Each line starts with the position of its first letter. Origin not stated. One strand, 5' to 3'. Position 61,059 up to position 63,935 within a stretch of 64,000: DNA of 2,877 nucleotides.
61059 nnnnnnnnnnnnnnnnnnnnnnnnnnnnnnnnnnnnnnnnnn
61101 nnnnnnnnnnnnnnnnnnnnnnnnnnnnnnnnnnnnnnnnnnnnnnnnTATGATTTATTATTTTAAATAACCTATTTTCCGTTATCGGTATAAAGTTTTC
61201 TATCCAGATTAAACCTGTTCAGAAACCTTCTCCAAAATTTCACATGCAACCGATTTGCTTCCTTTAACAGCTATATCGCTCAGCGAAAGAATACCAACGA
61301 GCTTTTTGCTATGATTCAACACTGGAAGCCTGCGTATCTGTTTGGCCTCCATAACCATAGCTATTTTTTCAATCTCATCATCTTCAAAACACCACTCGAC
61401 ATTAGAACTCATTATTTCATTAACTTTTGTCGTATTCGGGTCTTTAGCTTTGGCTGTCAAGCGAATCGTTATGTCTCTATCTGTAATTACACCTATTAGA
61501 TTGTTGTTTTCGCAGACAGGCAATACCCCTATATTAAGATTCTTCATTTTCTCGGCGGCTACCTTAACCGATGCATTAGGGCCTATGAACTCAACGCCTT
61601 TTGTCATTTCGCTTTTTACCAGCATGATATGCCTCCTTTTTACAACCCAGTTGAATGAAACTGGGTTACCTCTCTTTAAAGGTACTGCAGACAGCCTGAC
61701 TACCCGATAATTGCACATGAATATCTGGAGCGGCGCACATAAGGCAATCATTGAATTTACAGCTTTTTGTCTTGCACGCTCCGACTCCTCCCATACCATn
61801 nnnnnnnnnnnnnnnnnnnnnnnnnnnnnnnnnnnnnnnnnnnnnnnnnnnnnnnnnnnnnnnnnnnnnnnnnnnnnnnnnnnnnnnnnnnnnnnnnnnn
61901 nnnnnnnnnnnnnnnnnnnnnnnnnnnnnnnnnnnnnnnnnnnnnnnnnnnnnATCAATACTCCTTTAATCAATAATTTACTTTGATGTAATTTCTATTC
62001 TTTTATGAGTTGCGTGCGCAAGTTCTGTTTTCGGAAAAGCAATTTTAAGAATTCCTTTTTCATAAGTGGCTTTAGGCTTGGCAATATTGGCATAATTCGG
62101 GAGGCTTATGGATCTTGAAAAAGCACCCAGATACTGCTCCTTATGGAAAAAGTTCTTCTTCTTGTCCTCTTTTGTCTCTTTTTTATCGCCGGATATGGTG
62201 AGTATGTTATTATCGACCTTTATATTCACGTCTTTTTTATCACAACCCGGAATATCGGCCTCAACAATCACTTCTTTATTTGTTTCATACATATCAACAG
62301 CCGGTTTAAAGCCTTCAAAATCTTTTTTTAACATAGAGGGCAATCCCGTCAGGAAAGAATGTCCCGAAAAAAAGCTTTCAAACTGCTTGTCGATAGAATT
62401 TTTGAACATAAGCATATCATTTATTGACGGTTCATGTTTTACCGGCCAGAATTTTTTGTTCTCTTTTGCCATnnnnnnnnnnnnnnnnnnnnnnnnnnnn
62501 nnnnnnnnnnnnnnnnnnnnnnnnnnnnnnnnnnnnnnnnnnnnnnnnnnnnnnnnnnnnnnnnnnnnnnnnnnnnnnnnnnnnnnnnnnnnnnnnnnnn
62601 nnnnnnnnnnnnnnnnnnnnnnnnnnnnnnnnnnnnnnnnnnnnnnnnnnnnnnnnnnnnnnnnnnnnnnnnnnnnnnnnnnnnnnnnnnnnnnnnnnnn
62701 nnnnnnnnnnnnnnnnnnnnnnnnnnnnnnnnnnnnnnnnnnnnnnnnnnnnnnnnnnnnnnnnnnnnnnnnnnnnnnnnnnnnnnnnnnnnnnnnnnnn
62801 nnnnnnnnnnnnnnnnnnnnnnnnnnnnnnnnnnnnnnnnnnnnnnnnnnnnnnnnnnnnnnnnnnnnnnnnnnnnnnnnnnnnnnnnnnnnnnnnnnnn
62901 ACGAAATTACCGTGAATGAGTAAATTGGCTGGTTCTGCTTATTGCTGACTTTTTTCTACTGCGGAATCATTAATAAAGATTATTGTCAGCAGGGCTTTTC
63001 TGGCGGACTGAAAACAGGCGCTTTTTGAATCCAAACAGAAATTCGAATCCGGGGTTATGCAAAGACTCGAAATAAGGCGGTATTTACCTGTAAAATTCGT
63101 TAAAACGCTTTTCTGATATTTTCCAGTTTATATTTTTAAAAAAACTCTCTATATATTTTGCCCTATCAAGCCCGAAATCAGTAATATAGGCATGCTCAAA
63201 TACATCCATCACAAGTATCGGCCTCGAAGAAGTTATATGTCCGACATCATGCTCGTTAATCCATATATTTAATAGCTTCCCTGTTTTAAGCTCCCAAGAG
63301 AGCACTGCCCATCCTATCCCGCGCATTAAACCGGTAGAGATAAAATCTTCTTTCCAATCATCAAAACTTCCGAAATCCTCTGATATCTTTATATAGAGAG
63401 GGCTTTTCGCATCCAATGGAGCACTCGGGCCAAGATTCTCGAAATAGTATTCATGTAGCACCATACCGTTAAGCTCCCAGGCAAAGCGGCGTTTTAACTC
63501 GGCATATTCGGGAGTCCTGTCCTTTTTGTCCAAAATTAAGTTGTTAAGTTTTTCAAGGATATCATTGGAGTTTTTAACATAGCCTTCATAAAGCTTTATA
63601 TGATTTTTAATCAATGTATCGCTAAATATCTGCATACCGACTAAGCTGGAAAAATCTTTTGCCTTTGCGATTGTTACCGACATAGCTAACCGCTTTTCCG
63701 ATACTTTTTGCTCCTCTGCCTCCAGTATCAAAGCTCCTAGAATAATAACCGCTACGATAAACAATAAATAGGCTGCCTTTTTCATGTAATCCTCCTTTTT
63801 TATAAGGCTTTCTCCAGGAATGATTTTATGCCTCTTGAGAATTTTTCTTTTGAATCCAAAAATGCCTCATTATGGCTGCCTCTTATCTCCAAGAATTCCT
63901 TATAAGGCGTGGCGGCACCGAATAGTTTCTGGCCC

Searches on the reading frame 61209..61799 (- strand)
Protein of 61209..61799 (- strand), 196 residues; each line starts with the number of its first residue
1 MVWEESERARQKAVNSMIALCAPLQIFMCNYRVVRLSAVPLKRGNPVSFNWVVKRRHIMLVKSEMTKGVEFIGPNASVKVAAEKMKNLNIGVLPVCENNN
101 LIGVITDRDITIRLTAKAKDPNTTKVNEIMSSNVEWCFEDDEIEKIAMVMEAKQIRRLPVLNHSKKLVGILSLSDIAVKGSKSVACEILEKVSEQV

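Call 83: search_protein_families(library=pfam, proteins=[window:61209-61799:-], max_evalue=0.001)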
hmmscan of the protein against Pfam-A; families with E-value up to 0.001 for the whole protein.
window:61209-61799:- (196 aa): 1 family
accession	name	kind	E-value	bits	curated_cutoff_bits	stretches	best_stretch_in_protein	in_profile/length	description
PF00571.33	CBS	-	3.3e-25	88.6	24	2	65-111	5-52/57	CBS domain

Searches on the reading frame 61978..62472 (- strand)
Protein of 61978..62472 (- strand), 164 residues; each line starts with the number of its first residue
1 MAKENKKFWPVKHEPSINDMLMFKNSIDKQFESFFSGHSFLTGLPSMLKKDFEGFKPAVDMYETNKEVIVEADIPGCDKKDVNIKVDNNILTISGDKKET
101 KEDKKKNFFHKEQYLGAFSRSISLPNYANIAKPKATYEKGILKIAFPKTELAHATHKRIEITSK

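Call 83: search_protein_families(library=pfam, proteins=[window:61978-62472:-], max_evalue=0.001)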
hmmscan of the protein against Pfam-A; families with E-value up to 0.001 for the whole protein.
window:61978-62472:- (164 aa): 2 families
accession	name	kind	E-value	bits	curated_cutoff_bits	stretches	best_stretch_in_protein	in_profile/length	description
PF00011.27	HSP20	-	4e-19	69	20.8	1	61-162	2-102/102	Hsp20/alpha crystallin family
PF17886.7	ArsA_HSP20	-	6.9e-06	26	22.5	1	66-146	2-63/63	HSP20-like domain found in ArsA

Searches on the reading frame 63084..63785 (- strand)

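Call 83: search_protein_families(library=pfam, proteins=[window:63084-63785:-], max_evalue=0.001)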
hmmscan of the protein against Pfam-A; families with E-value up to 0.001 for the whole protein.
window:63084-63785:- (233 aa): 2 families
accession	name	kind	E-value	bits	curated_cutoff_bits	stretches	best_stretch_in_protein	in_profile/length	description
PF02777.23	Sod_Fe_C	-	2e-25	89.2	20.9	1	129-227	4-102/102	Iron/manganese superoxide dismutases, C-terminal domain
PF00081.27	Sod_Fe_N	-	0.00018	22.4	27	1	56-118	21-81/82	Iron/manganese superoxide dismutases, alpha-hairpin domain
